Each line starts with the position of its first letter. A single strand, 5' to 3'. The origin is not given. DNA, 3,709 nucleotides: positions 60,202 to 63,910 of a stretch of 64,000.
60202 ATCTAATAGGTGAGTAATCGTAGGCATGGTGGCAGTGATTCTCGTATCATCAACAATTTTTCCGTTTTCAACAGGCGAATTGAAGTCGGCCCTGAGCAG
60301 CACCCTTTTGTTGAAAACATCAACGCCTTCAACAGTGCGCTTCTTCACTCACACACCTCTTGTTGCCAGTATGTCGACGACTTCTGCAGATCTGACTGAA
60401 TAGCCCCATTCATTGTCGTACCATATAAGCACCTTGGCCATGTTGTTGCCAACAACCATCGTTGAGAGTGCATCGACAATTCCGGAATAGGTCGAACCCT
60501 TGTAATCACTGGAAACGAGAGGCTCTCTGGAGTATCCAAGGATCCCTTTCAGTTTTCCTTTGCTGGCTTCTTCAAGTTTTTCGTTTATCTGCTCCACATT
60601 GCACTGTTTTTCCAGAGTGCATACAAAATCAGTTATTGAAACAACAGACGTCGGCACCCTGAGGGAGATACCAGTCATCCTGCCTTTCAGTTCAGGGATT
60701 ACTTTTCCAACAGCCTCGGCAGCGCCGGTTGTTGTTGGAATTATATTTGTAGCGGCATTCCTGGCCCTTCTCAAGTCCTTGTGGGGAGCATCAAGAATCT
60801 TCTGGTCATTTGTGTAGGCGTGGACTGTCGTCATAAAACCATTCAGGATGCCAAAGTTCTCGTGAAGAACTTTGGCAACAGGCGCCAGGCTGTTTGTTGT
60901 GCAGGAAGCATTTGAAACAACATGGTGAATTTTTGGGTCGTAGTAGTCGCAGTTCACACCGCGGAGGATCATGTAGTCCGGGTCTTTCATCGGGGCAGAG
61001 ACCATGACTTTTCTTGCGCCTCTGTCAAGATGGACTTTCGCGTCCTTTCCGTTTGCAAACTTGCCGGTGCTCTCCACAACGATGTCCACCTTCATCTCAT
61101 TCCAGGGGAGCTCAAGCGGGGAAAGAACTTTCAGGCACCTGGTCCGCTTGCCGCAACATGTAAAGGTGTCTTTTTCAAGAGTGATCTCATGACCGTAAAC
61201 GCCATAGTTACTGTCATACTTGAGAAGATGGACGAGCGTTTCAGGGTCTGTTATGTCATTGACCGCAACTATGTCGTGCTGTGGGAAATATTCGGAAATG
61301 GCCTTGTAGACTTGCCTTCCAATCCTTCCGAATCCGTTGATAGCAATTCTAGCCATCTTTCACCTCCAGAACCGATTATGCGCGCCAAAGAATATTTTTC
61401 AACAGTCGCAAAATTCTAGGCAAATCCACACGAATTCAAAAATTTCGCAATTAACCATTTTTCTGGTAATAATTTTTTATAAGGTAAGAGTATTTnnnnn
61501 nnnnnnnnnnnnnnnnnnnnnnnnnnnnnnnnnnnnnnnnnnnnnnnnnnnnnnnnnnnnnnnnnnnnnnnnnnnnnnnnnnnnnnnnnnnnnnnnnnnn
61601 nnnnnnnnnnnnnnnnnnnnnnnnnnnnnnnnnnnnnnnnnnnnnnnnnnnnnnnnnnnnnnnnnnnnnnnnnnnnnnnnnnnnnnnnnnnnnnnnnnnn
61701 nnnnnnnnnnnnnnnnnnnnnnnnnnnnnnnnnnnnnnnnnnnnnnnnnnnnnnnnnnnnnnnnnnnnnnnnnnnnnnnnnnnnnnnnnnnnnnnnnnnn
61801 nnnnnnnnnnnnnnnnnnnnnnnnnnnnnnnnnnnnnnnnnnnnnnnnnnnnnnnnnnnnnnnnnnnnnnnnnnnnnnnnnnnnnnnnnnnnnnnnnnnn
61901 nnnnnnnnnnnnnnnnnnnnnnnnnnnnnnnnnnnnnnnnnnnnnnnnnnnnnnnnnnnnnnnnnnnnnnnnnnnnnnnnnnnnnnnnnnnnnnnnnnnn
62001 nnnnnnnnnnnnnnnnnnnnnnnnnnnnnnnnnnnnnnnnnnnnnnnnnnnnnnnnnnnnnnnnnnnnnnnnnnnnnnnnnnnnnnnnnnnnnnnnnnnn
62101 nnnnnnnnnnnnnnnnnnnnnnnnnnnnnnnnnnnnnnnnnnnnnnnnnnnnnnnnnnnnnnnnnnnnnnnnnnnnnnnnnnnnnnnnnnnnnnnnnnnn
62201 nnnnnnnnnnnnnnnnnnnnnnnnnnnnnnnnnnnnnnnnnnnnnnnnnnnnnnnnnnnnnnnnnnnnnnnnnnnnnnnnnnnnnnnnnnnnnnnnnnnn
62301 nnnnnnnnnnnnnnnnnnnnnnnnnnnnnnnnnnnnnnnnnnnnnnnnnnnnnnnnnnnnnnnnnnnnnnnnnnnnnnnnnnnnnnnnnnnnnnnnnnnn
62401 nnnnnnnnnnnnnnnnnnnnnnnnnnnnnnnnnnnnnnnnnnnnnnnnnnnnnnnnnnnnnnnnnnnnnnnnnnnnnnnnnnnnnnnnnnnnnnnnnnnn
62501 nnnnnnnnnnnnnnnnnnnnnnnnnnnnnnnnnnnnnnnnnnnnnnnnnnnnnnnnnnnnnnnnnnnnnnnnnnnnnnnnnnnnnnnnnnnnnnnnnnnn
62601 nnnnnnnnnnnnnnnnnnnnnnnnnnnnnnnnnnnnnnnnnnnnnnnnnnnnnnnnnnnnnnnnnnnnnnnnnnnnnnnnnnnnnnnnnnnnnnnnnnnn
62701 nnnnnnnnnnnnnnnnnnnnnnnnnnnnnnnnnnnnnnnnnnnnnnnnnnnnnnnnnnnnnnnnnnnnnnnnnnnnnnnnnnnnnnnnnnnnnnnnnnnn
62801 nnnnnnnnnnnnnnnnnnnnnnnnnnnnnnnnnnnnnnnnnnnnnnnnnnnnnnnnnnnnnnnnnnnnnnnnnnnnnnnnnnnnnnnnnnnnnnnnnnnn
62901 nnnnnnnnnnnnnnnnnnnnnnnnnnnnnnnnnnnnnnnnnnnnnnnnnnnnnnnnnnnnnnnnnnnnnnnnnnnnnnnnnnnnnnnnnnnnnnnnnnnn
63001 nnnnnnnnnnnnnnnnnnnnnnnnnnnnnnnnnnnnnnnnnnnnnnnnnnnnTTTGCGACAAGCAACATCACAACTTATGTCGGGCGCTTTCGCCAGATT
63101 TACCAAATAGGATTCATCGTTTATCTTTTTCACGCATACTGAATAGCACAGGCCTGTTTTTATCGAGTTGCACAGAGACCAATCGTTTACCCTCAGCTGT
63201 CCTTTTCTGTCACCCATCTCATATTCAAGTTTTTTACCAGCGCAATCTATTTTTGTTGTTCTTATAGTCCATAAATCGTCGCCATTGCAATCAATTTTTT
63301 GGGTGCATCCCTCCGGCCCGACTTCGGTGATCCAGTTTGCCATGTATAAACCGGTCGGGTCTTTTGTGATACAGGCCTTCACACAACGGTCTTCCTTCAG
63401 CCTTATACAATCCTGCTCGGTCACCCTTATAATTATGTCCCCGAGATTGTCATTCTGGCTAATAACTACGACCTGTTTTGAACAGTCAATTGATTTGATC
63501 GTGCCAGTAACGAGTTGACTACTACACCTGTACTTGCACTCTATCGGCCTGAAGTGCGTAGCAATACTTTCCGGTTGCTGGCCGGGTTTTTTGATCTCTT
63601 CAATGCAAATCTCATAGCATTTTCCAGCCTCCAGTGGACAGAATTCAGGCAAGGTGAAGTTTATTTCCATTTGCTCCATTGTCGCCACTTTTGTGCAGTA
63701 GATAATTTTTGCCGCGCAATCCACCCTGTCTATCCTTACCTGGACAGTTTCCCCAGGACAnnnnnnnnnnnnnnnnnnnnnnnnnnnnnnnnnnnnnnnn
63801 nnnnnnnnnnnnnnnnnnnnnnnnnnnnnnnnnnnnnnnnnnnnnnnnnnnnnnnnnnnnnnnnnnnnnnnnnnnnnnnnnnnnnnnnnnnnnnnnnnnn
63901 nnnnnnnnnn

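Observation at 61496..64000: Cysteine-studded array of about 11 small beta-barrel-like modules (at least 834 aa) upstream of gap-pgk, with no family I can name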

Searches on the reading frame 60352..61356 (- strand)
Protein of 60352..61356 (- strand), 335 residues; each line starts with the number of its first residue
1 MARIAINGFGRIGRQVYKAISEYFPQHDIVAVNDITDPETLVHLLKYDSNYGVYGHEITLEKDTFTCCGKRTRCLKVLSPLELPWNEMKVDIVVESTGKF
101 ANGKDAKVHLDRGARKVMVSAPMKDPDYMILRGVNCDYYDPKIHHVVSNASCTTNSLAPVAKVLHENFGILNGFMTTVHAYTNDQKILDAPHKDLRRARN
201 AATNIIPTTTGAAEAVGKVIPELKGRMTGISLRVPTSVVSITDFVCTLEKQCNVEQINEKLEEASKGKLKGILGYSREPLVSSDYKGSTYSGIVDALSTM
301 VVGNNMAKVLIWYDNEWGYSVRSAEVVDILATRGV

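Call 12: list_cluster_members(proteins=[window:60352-61356:-, window:59170-60348:-, window:51268-52770:+, window:49549-50925:+, P0001, P0002])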
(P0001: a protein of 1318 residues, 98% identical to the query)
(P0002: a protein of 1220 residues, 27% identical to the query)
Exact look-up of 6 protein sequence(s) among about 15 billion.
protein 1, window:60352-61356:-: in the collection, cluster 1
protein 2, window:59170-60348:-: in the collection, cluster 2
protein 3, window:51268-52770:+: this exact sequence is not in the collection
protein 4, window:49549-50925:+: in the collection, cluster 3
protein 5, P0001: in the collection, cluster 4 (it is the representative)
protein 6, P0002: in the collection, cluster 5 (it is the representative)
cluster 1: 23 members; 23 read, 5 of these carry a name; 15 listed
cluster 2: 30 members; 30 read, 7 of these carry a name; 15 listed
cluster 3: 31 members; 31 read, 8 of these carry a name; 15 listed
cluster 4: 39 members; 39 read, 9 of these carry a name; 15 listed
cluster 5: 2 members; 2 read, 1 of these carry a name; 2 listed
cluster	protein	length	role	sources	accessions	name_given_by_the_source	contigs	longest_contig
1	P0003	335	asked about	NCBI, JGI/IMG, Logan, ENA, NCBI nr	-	-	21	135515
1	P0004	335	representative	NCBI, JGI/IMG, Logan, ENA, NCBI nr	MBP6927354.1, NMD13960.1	MAG: type I glyceraldehyde-3-phosphate dehydrogenase [Caldisericales bacterium] | glyceraldehyde 3-phosphate dehydrogenase | type I glyceraldehyde-3-phosphate dehydrogenase [Caldisericia bacterium]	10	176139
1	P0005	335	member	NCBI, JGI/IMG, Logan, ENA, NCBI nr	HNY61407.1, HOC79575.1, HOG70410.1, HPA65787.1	MAG TPA: type I glyceraldehyde-3-phosphate dehydrogenase [Caldisericia bacterium] | MAG: Glyceraldehyde-3-phosphate dehydrogenase [bacterium ADurb.Bin132]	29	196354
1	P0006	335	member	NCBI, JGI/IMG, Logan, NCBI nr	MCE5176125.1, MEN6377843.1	MAG: type I glyceraldehyde-3-phosphate dehydrogenase [Caldisericales bacterium] | glyceraldehyde 3-phosphate dehydrogenase | type I glyceraldehyde-3-phosphate dehydrogenase [bacterium]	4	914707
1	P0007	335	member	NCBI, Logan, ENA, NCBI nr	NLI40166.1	MAG: type I glyceraldehyde-3-phosphate dehydrogenase [Caldisericales bacterium] | type I glyceraldehyde-3-phosphate dehydrogenase [Caldisericales bacterium]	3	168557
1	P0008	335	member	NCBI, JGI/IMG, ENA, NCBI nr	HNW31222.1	MAG TPA: type I glyceraldehyde-3-phosphate dehydrogenase [Caldisericia bacterium] | type I glyceraldehyde-3-phosphate dehydrogenase [Caldisericia bacterium]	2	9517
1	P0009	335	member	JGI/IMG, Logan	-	-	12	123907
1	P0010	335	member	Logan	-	-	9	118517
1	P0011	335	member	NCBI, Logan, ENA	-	-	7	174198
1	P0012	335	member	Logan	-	-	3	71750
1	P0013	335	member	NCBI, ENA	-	-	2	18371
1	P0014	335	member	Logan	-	-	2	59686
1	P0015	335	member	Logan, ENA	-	-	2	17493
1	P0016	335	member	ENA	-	-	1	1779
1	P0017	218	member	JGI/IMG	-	-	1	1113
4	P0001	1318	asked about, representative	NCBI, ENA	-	-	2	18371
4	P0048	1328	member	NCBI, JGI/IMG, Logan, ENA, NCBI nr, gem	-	-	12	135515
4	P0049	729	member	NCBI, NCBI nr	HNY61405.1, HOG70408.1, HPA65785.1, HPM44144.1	MAG TPA: stalk domain-containing protein [Caldisericia bacterium] | MAG: hypothetical protein BWX90_00895 [bacterium ADurb.Bin132]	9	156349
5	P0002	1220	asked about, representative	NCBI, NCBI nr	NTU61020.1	MAG: hypothetical protein HGA95_01625, partial [Caldiserica bacterium] | hypothetical protein [Caldisericota bacterium]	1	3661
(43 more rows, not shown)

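Call 62: find_encoding_contigs(protein=P0049, flank=6000, max_places=2)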
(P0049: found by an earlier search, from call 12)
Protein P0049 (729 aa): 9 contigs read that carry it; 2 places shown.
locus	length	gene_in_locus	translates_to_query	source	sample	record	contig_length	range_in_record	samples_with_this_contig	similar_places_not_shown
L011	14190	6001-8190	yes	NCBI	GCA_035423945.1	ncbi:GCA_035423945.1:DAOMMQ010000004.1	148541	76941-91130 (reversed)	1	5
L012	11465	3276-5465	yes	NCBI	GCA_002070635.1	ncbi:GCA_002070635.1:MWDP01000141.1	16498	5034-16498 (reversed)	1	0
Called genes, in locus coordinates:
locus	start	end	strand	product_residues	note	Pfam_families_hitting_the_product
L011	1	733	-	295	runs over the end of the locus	PF19293:CdaA_N (weak), PF02457:DAC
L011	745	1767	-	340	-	-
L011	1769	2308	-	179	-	-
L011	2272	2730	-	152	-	-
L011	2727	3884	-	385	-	PF13145:Rotamase_2, PF00639:Rotamase (weak)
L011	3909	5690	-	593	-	PF13623:SurA_N_2, PF13624:SurA_N_3, PF13145:Rotamase_2, PF13616:Rotamase_3, PF00639:Rotamase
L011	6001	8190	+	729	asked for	PF07833:Cu_amine_oxidN1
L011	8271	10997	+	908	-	PF13570:Beta-prop_ACSF4, PF13360:PQQ_2, PF13360:PQQ_2, PF13570:Beta-prop_ACSF4, PF13360:PQQ_2, PF13570:Beta-prop_ACSF4, PF13360:PQQ_2, PF07833:Cu_amine_oxidN1, +5 more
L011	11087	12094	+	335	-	PF00044:Gp_dh_N, PF02800:Gp_dh_C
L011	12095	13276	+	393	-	PF00162:PGK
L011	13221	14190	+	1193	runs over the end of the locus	PF07705:CARDB (weak), PF07833:Cu_amine_oxidN1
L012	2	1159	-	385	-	PF13145:Rotamase_2, PF00639:Rotamase (weak)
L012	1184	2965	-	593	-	PF13623:SurA_N_2, PF13624:SurA_N_3, PF13145:Rotamase_2, PF13616:Rotamase_3, PF00639:Rotamase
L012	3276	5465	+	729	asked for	PF07833:Cu_amine_oxidN1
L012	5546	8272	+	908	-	PF13570:Beta-prop_ACSF4, PF13360:PQQ_2, PF13360:PQQ_2, PF13570:Beta-prop_ACSF4, PF13360:PQQ_2, PF13570:Beta-prop_ACSF4, PF13360:PQQ_2, PF07833:Cu_amine_oxidN1, +5 more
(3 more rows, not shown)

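Call 79: search_protein_families(library=ncbifam, proteins=[P0048], max_evalue=0.01)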
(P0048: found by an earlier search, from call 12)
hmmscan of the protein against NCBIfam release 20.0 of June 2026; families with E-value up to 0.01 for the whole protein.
P0048 (1328 aa): 1 family
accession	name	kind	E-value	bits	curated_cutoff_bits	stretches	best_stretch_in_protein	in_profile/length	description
NF003508.0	PRK05170.2-6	equivalog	0.0096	15.8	286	1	1129-1244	11-118/152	YcgN family cysteine cluster protein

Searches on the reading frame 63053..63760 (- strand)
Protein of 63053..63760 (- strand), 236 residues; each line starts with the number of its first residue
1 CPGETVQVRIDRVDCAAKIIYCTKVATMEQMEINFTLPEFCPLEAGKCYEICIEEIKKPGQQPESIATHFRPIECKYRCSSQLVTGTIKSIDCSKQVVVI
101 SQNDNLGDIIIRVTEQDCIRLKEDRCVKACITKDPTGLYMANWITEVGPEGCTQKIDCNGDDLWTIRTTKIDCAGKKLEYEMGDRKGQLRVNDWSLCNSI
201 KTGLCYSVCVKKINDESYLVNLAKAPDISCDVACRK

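Call 73: predict_structure(alignment_id=A5)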
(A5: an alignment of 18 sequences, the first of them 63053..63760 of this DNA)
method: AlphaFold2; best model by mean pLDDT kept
length: 236 residues; sequences in the alignment: 18
mean_pLDDT: 85.4   pTM: 0.57
mean pLDDT of the five models: 85.4, 85.3, 85.2, 84.9, 84.7
residues with pLDDT >= 90: 106; 70-90: 104; 50-70: 22; < 50: 4
segments of 3 or more residues with pLDDT < 50: 233-236
pLDDT, mean of each block of 10 residues (from residue 1): 88 89 84 76 85 88 84 78 92 97 79 93 93 92 87 75 91 94 93 84 89 90 67 45
secondary structure, 60 per line:
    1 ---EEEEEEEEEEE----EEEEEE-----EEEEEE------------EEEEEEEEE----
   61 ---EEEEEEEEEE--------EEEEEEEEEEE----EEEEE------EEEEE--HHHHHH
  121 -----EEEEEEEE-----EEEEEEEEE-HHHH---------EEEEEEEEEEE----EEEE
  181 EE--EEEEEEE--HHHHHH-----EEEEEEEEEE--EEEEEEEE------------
elements in order: E4-14 E19-24 E30-35 E48-56 E64-73 E82-92 E97-101 E108-112 H115-120 E126-133 E139-147 H149-152 E162-172 E177-182 E185-191 H194-199 E205-214 E217-224

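Call 76: fold_search(model_id=the predicted structure, library=pdb)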
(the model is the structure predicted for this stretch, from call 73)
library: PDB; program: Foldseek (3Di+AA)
matches with E <= 10: 1242; with E <= 0.001: 32
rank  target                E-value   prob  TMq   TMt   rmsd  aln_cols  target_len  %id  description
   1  3go5                  4.9e-06  1.00  0.22  0.19  16.4       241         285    7  Crystal structure of a multidomain protein with nucleic acid binding domains (sp_0946) from streptococcus pneumoniae tig (released 2009-04-07)
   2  6y6e                  7.5e-06  1.00  0.34  0.34  12.6       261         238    9  drosophila Unr CSD456 (released 2020-07-29)
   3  7zhr_A                7.5e-06  1.00  0.24  0.26  17.0       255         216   11  Complex structure of drosophila Unr CSD789 and pAbp RRM3 (released 2022-12-07)
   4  7yny_C                1.1e-05  1.00  0.26  0.20  15.7       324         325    9  Crystal structure of baculovirus LEF-3 from Helicoverpa armigera nucleopolyhedrovirus (released 2023-01-25)
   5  5z7d_C                1.3e-05  1.00  0.27  0.20  12.6       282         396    9  p204HINab-dsDNA complex structure (released 2019-01-30)
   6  5z7d_A                2.4e-05  1.00  0.30  0.21  13.2       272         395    9  p204HINab-dsDNA complex structure (released 2019-01-30)
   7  7ypo_A                3.3e-05  1.00  0.36  0.28  15.9       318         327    8  Cryo-EM structure of baculovirus LEF-3 in complex with ssDNA (released 2023-01-25)
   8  7yny_A                3.3e-05  1.00  0.26  0.19  15.2       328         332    9  Crystal structure of baculovirus LEF-3 from Helicoverpa armigera nucleopolyhedrovirus (released 2023-01-25)
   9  5z7d_B                5.3e-05  1.00  0.26  0.17  14.7       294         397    6  p204HINab-dsDNA complex structure (released 2019-01-30)
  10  7yny_H                1.1e-04  1.00  0.26  0.19  15.9       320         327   11  Crystal structure of baculovirus LEF-3 from Helicoverpa armigera nucleopolyhedrovirus (released 2023-01-25)
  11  6y6m_MODEL_1_A        1.5e-04  1.00  0.24  0.32  11.6       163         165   17  solution structure of cold-shock domain 1 and 2 of drosophila Upstream of N-Ras (Unr) (released 2020-07-29)
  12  3rln                  1.7e-04  1.00  0.24  0.28  11.4       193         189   10  Structural Basis of Cytosolic DNA Recognition by Innate Immune Receptors (released 2012-04-25)
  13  2ix1_A                2.7e-04  1.00  0.22  0.09  13.2       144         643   12  RNase II D209N mutant (released 2006-10-05)
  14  4l5q                  2.7e-04  1.00  0.24  0.28  11.8       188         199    9  Crystal structure of p202 HIN1 (released 2013-07-31)
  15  4lnq_B                3.0e-04  1.00  0.24  0.29  11.9       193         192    9  Crystal structure of Ifi202 HINa domain in complex with 20bp dsDNA (released 2014-01-08)
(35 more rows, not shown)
